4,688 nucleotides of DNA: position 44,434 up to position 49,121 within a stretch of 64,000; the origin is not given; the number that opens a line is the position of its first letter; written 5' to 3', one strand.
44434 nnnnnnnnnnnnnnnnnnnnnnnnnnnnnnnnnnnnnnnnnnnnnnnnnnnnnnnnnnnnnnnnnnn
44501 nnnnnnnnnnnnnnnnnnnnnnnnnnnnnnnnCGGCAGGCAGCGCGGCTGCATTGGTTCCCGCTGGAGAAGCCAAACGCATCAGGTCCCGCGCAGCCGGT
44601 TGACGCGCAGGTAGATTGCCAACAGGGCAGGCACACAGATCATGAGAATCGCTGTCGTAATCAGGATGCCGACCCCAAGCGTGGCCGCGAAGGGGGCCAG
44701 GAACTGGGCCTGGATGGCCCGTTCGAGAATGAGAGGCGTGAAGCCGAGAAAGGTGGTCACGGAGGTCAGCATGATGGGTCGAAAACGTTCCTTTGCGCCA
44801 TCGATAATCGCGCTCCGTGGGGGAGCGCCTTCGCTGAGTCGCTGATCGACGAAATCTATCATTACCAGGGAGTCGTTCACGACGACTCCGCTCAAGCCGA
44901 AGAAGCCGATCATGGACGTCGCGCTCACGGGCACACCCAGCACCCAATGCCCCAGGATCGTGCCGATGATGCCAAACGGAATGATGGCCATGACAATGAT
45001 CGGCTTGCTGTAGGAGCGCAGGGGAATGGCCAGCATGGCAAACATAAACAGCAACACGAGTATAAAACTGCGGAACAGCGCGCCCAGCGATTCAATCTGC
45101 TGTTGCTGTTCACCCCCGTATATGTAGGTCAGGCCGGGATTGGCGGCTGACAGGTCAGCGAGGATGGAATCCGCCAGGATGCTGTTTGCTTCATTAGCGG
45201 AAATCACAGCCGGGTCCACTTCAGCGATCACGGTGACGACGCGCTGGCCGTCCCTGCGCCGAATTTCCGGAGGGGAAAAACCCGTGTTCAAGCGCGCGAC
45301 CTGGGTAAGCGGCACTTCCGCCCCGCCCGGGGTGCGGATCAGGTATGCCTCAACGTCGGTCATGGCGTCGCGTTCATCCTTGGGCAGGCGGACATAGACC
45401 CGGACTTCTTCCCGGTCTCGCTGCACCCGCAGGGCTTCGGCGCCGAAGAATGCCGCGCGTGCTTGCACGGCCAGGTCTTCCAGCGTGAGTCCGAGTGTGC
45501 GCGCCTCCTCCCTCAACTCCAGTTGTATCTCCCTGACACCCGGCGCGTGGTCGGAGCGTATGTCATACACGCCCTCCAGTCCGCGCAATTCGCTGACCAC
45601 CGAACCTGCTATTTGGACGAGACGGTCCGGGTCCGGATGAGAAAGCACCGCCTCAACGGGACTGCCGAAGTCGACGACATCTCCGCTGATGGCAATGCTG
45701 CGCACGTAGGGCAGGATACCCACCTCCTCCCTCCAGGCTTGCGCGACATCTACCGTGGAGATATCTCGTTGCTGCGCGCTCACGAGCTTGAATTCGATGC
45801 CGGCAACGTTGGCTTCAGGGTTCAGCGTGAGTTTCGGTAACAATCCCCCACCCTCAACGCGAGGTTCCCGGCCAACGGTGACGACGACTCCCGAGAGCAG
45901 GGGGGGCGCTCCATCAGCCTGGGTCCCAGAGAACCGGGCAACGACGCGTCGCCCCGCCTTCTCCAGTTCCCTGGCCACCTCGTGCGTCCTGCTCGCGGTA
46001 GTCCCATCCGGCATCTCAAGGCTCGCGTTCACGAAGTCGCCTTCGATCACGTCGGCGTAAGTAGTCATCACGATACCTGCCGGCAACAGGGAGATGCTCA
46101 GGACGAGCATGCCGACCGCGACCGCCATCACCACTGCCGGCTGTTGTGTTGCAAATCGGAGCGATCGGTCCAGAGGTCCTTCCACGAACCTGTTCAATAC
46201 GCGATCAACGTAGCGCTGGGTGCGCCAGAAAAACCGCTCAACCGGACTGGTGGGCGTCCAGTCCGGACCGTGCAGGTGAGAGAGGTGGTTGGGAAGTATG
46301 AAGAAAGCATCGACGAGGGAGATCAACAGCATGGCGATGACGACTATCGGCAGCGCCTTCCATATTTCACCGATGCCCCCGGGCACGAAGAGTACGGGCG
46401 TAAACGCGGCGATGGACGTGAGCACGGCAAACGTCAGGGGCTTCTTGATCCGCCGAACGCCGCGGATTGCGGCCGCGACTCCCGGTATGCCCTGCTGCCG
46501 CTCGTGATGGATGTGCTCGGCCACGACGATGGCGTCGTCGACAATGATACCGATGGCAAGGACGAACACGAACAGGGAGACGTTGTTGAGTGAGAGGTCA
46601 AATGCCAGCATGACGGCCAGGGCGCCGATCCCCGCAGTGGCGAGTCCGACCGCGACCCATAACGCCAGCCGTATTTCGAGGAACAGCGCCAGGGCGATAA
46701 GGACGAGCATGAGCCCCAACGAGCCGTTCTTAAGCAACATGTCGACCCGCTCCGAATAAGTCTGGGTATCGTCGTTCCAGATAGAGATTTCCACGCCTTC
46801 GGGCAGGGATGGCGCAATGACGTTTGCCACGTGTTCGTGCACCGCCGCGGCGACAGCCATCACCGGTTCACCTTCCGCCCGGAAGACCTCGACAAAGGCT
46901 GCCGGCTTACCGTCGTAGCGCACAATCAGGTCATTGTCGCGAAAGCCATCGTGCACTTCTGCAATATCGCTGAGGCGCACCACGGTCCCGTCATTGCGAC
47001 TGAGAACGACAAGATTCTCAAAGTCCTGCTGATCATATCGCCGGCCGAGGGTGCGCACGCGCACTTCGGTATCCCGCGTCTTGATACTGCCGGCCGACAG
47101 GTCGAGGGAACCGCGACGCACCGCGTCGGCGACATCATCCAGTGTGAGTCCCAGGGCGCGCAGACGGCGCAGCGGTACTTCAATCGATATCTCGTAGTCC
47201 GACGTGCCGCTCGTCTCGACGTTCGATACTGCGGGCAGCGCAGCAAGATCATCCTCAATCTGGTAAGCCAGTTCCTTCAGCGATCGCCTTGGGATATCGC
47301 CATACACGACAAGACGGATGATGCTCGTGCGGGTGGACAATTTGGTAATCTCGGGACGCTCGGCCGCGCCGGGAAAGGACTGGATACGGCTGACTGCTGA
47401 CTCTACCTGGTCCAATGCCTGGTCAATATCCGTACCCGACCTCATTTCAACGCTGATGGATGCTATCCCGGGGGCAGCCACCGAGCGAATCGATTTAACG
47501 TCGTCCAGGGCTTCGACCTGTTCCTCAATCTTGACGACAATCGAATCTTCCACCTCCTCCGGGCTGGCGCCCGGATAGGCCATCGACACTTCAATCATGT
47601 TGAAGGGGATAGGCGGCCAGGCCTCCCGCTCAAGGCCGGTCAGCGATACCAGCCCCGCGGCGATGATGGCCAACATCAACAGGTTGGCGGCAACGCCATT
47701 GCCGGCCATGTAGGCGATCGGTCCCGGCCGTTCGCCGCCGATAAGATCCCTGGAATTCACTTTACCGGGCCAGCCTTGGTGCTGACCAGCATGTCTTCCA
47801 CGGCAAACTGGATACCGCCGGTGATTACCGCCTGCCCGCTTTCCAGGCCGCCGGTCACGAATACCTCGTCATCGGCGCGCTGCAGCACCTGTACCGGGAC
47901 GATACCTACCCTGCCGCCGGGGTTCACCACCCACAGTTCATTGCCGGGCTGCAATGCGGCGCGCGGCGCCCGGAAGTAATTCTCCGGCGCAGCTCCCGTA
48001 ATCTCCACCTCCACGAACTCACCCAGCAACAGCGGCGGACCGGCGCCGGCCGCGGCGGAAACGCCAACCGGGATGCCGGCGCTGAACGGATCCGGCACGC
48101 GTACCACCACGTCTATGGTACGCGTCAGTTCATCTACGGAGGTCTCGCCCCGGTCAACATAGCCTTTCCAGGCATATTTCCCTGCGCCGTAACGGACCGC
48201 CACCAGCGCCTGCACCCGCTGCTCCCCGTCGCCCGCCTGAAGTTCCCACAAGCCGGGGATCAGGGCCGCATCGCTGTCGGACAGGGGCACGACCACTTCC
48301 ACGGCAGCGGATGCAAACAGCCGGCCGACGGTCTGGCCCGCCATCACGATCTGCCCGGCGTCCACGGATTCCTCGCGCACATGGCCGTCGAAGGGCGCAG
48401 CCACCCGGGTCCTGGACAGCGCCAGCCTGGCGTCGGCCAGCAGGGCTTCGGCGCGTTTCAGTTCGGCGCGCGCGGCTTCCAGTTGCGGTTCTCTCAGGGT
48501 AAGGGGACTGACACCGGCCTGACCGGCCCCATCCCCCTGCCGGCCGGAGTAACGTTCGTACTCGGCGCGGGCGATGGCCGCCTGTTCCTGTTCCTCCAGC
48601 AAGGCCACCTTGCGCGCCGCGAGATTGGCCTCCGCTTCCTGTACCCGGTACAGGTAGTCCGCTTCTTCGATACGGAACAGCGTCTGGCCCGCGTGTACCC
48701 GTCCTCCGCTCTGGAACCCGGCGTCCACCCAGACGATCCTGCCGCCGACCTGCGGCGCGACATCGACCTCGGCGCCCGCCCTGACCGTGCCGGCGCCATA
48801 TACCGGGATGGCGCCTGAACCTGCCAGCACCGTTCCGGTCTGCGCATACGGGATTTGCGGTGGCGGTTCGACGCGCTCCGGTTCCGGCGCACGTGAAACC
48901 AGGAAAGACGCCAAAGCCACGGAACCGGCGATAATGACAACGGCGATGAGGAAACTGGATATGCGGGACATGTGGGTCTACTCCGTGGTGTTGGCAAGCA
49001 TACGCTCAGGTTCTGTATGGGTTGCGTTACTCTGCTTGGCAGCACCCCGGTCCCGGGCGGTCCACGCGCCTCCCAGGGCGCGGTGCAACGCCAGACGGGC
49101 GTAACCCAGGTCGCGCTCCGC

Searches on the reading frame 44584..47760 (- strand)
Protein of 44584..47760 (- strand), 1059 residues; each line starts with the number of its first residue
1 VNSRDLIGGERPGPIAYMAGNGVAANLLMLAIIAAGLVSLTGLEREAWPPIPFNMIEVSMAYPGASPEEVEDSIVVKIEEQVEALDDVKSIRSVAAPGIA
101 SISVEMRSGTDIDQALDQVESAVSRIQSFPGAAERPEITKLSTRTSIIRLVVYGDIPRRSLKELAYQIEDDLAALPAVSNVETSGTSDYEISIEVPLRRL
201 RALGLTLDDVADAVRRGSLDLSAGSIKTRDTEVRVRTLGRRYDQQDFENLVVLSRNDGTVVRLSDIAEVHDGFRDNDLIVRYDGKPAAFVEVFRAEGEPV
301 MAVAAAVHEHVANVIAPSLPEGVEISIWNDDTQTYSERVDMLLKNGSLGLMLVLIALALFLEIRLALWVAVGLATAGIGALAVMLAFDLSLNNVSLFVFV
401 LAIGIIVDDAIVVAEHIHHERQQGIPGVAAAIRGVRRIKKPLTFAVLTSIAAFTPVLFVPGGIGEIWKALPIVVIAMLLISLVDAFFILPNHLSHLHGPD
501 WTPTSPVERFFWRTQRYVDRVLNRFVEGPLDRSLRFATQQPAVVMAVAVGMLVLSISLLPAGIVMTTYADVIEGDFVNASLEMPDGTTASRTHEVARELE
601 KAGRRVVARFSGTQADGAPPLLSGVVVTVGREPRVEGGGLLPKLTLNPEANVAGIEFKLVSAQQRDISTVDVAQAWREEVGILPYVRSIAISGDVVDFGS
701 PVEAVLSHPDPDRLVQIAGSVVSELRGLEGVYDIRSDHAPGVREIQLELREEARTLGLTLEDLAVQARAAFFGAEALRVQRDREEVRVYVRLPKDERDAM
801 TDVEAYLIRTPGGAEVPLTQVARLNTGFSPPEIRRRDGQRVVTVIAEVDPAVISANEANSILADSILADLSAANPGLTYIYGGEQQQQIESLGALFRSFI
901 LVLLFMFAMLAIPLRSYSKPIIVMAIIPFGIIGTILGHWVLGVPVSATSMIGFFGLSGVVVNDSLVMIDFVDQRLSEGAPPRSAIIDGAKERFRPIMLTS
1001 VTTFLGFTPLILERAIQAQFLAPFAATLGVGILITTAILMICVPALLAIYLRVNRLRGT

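Call 11: search_protein_families(library=ncbifam, proteins=[window:44584-47760:-], max_evalue=0.00001)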
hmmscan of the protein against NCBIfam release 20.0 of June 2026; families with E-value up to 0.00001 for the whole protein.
window:44584-47760:- (1059 aa): 12 families
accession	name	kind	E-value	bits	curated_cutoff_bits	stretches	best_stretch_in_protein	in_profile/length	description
NF033617.1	RND_permease_2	subfamily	3.9e-126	422.4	1250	2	23-559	9-541/1009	multidrug efflux RND transporter permease subunit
NF000282.2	RND_permease_1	subfamily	9e-109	364.9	1250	2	25-602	11-596/1029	multidrug efflux RND transporter permease subunit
TIGR00915.1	2A0602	subfamily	1.8e-96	324.1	940.35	2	24-601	11-596/1050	efflux RND transporter permease subunit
TIGR00914.1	2A0601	subfamily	3.3e-81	273.4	701.45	2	704-1052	686-1037/1051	CusA/CzcA family heavy metal efflux RND transporter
NF007842.1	PRK10555.1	equivalog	1.5e-71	241.6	1854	2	25-601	12-595/1036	multidrug efflux RND transporter permease AcrD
NF007798.0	PRK10503.1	equivalog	6.3e-71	239.3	1584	1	14-1056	12-1025/1040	MdtB/MuxB family multidrug efflux RND transporter permease subunit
NF007905.0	PRK10614.1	equivalog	2.4e-68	230.8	1774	2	22-558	11-543/1025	multidrug efflux RND transporter permease subunit MdtC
NF000037.1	RND_perm_OqxB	exception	5.2e-68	229.8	2200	2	23-603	12-606/1050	multidrug efflux RND transporter permease subunit OqxB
NF007133.0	PRK09579.1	equivalog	5e-67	226.3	1763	2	23-554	12-537/1017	multidrug efflux RND transporter permease subunit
NF011706.2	PRK15127.1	equivalog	1.7e-60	205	2150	2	25-599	12-594/1049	multidrug efflux RND transporter permease subunit AcrB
NF007131.0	PRK09577.1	equivalog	1.4e-59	201.8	1768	2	23-602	10-594/1045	multidrug efflux RND transporter permease subunit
TIGR00916.1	2A0604s01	subfamily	5.6e-12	45.8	148.6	1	888-1036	87-227/231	SecD/SecF family protein translocase subunit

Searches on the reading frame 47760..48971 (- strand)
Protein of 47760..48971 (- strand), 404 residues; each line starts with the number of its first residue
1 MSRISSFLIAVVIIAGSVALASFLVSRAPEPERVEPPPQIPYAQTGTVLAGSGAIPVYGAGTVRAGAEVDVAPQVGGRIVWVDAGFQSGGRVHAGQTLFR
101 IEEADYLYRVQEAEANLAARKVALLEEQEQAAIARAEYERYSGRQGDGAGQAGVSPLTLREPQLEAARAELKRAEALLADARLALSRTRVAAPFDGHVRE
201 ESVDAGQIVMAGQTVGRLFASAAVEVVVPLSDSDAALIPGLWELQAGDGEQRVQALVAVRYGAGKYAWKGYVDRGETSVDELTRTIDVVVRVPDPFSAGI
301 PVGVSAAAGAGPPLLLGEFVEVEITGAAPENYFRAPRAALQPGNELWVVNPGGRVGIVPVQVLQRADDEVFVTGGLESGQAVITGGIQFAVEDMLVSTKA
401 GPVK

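Call 11: search_protein_families(library=ncbifam, proteins=[window:47760-48971:-], max_evalue=0.00001)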
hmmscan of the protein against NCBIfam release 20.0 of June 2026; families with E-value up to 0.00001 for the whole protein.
window:47760-48971:- (404 aa): 16 families
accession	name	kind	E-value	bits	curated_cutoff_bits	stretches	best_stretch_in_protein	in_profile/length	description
TIGR01730.1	RND_mfp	subfamily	7.2e-44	150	94.9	1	60-397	18-320/322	efflux RND transporter periplasmic adaptor subunit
NF008589.1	PRK11556.1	equivalog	1.4e-20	73.6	391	1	49-236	63-243/392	MdtA/MuxA family multidrug efflux RND transporter periplasmic adaptor subunit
TIGR00999.1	8a0102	subfamily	4.8e-16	58.7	319.3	1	91-389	3-269/271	CzcB/NccB family metal efflux transporter periplasmic adaptor subunit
NF007785.0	PRK10476.1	equivalog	7.1e-16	58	376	2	62-128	43-106/347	multidrug transporter subunit MdtN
TIGR00998.1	8a0101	subfamily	1.2e-14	54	390.8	1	164-215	182-232/334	EmrA/EmrK family multidrug efflux transporter periplasmic adaptor subunit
NF033834.1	RND_adapt_MexA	exception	6.4e-14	51.8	750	1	61-391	56-353/373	multidrug efflux RND transporter periplasmic adaptor subunit MexA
NF045904.1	RND-peri-MexE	equivalog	7.6e-13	48.1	714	1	61-215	56-199/390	multidrug efflux RND transporter periplasmic adaptor subunit MexE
NF008606.0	PRK11578.1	equivalog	2.8e-11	43.2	342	1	40-225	33-221/371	macrolide transporter subunit MacA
NF011604.1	PRK15030.1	equivalog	2.9e-10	39.7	765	1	59-389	56-366/397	multidrug efflux RND transporter periplasmic adaptor subunit AcrA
NF007850.1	PRK10559.1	equivalog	4.1e-10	39.3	400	1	69-218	41-178/303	p-hydroxybenzoic acid efflux pump subunit AaeA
NF002939.0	PRK03598.1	equivalog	2.3e-09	36.9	393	1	160-218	177-235/332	secretion protein HlyD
NF000272.2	OqxA_adapt_sub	exception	5.7e-09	35.4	835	1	35-234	34-222/391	multidrug efflux RND transporter periplasmic adaptor subunit OqxA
NF007132.1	PRK09578.1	equivalog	3.1e-08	32.8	512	0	60-212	57-198/396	MexX/AxyX family multidrug efflux RND transporter periplasmic adaptor subunit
NF007362.0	PRK09859.1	equivalog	6.3e-08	32.1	738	1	69-299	62-283/385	multidrug transporter subunit MdtE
TIGR03794.1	NHLM_micro_HlyD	equivalog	6.8e-06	25.2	156.2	0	51-171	40-151/421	NHLP bacteriocin system secretion protein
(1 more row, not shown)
